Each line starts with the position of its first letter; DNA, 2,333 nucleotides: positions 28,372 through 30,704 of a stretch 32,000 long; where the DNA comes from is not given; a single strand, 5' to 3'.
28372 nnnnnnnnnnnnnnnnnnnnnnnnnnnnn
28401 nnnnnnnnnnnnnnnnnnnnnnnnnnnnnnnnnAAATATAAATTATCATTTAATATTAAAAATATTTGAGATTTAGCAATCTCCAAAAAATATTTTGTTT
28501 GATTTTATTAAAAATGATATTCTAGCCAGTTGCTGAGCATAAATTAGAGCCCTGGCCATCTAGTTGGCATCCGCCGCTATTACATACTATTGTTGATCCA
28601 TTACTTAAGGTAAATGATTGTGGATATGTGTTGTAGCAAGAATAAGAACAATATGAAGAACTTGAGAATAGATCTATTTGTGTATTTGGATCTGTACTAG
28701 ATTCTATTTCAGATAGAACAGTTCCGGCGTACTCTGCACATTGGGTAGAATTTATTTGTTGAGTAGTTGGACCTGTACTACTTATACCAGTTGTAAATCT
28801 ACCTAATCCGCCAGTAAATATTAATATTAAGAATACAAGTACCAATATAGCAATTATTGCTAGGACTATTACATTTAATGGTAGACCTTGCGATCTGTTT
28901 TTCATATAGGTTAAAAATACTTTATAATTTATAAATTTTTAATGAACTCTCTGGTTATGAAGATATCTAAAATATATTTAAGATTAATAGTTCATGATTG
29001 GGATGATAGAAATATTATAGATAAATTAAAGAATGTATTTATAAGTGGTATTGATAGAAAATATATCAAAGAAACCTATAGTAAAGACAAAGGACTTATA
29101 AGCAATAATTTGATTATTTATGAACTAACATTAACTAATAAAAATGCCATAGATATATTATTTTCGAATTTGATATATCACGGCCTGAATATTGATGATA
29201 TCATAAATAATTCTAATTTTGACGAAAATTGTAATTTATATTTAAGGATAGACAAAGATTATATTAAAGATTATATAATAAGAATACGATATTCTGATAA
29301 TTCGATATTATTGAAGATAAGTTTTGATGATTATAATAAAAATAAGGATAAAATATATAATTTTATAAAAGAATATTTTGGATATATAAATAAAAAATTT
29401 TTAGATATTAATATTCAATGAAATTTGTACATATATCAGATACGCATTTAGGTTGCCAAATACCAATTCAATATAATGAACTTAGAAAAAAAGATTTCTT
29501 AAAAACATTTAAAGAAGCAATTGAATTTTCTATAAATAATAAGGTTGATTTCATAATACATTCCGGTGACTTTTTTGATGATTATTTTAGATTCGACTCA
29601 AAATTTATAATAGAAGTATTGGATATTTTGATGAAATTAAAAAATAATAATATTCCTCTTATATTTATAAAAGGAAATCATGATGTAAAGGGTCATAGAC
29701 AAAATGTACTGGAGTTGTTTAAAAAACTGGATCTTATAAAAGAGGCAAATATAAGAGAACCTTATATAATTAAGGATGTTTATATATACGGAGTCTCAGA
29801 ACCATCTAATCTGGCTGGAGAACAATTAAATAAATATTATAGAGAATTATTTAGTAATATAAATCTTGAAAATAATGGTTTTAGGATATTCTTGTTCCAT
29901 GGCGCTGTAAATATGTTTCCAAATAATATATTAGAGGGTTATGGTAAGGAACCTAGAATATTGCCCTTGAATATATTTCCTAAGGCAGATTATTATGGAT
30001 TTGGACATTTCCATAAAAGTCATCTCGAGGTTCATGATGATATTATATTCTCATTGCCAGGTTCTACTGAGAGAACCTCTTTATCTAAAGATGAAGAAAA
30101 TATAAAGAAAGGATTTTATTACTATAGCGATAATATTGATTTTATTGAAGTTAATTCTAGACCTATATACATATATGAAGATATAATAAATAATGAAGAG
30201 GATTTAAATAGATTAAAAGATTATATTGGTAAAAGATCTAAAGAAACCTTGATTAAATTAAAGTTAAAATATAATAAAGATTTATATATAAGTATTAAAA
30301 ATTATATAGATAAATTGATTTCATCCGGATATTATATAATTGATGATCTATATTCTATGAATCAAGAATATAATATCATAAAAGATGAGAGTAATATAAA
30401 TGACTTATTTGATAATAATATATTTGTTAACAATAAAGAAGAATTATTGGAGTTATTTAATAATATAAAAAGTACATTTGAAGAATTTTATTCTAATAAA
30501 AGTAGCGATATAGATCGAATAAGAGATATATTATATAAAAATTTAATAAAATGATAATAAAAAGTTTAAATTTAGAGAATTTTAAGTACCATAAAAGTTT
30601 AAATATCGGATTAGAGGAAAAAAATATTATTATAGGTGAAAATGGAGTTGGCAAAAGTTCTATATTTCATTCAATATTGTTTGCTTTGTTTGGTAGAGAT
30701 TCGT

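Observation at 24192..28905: Orphan type-IV-pilus-like module with no platform protein or prepilin peptidase in sight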

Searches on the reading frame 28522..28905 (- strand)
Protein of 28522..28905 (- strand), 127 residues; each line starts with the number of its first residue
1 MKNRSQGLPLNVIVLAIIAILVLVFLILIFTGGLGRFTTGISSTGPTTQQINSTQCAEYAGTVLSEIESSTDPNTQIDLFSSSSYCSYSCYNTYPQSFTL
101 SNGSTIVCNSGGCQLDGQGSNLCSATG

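Call 4: search_protein_families(library=pfam, proteins=[window:28522-28905:-], max_evalue=1)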
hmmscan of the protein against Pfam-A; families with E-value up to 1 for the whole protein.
window:28522-28905:- (127 aa): 2 families
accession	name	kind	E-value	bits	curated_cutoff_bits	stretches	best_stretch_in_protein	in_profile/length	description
PF10248.14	Mlf1IP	-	0.49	10.8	34.5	1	66-102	64-100/174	Myelodysplasia-myeloid leukemia factor 1-interacting protein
PF04689.18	S1FA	-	0.74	10.4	21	0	4-27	3-26/66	DNA binding protein S1FA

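Call 5: search_protein_families(library=ncbifam, proteins=[window:28522-28905:-], max_evalue=1)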
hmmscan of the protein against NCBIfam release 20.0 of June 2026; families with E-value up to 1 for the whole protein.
window:28522-28905:- (127 aa): 1 family
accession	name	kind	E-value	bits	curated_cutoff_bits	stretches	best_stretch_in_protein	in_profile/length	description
TIGR00908.1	2A0305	equivalog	0.077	11.9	381.75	1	3-54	219-269/442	ethanolamine permease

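Call 62: search_solved_structures(query=A2, max_evalue=10)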
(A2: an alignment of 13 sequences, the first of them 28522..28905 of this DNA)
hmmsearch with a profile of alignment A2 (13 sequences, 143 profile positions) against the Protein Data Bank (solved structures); distinct sequences matched with E-value up to 10: 6.
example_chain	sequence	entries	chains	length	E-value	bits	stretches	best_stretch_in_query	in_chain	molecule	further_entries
9xd4_A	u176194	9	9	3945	1.6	12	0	48-115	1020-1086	RNA-directed RNA polymerase L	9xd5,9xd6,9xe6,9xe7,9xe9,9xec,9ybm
22te_A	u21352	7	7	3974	1.7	12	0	48-115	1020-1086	RNA-directed RNA polymerase L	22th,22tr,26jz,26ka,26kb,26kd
4c48_C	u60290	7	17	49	2.3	11.5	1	10-46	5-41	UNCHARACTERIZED MEMBRANE PROTEIN YBHT | PREDICTED PROTEIN | Multidrug efflux pump accessory protein AcrZ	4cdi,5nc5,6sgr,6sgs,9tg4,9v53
5ng5_M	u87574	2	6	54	2.4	11.5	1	10-46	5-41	Multidrug efflux pump accessory protein AcrZ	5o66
25xl_A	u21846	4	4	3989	2.8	11.2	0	48-115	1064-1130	RNA-directed RNA polymerase L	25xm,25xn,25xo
9t0e_A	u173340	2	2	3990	3.3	11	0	48-115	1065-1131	RNA-directed RNA polymerase L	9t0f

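Call 64: search_protein_families(library=pfam, alignment_id=A2, max_evalue=1)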
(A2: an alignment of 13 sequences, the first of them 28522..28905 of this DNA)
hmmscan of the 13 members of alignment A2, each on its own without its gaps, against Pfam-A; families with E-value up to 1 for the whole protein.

A. member 1, window:28522-28905:- (127 aa): 2 families
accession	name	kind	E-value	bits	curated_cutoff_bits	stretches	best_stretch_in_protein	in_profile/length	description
PF10248.14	Mlf1IP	-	0.49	10.8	34.5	1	66-102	64-100/174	Myelodysplasia-myeloid leukemia factor 1-interacting protein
PF04689.18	S1FA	-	0.74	10.4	21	0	4-27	3-26/66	DNA binding protein S1FA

B. families by the number of members that match (of 13 scanned): 20 families
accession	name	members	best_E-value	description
PF23489.1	V-ATPase_su_f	6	0.0038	V-type proton ATPase subunit f-like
PF13624.11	SurA_N_3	3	0.015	SurA-like N-terminal domain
PF02203.21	TarH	2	0.0019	Tar ligand binding domain homologue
PF16118.10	DUF4834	2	0.041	Domain of unknown function (DUF4834)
PF04689.18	S1FA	2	0.075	DNA binding protein S1FA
PF16982.10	Flp1_like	2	0.08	Putative Flagellin, Flp1-like, domain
PF20087.4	DUF6479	2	0.17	Family of unknown function (DUF6479)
PF01594.21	AI-2E_transport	1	0.0027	AI-2E family transporter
PF00742.24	Homoserine_dh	1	0.026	Homoserine dehydrogenase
PF06103.16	DUF948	1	0.028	Bacterial protein of unknown function (DUF948)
PF13202.12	EF-hand_5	1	0.038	EF hand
PF10694.14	DUF2500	1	0.06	Protein of unknown function (DUF2500)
PF12175.13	WSS_VP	1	0.13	White spot syndrome virus structural envelope protein VP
PF07219.19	HemY_N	1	0.15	HemY protein N-terminus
PF20990.2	DUF2207_C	1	0.22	Predicted membrane protein (DUF2207) C-terminal domain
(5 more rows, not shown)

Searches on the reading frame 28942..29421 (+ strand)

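Call 4: search_protein_families(library=pfam, proteins=[window:28942-29421:+], max_evalue=1)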
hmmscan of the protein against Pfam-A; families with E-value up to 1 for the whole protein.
window:28942-29421:+ (159 aa): 1 family
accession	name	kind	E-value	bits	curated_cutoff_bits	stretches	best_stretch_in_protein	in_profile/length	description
PF01877.22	RNA_binding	-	7.6e-09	36.4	26.9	1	10-128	1-120/120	RNA binding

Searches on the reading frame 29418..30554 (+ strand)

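Call 4: search_protein_families(library=pfam, proteins=[window:29418-30554:+], max_evalue=1)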
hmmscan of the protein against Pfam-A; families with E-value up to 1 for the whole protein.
window:29418-30554:+ (378 aa): 4 families
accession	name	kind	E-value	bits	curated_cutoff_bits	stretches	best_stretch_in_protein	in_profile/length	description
PF00149.33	Metallophos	-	1.8e-16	61.6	21.5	1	1-200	1-190/191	Calcineurin-like phosphoesterase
PF12850.12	Metallophos_2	-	2.2e-13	50.9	27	1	1-221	1-139/154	Calcineurin-like phosphoesterase superfamily domain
PF04932.20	Wzy_C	-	0.13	12.5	31.7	1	147-204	75-135/149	O-Antigen ligase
PF11848.13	DUF3368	-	0.24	11.7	27.3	0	292-313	19-40/46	Domain of unknown function (DUF3368)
